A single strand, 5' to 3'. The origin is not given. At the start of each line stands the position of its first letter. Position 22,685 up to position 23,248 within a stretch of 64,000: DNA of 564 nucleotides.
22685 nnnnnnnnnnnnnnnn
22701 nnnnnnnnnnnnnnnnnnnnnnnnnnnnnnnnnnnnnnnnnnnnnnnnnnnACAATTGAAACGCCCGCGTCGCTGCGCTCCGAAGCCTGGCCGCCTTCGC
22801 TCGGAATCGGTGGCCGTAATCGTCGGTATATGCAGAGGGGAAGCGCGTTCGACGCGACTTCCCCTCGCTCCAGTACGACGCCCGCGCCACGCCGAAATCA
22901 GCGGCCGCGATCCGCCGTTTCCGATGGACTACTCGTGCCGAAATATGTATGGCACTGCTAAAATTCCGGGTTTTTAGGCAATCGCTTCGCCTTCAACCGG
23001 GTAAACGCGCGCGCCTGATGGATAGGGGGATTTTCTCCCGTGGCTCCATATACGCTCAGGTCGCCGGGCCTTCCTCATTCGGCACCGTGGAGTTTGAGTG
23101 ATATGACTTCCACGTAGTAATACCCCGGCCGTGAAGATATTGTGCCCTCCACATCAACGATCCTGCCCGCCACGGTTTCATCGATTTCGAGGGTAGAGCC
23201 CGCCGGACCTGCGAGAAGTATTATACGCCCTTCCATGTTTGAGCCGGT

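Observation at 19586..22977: IS21-family element caught inside a gene, with 7-bp target duplication and exact in-frame restoration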

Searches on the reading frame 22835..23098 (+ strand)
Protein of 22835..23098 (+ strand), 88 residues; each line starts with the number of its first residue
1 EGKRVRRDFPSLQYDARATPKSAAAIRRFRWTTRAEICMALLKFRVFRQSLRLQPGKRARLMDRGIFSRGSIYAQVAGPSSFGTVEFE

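Call 40: search_protein_families(library=pfam, proteins=[window:22835-23098:+], max_evalue=0.001)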
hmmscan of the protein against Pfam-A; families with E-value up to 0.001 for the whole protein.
window:22835-23098:+ (88 aa): 0 families
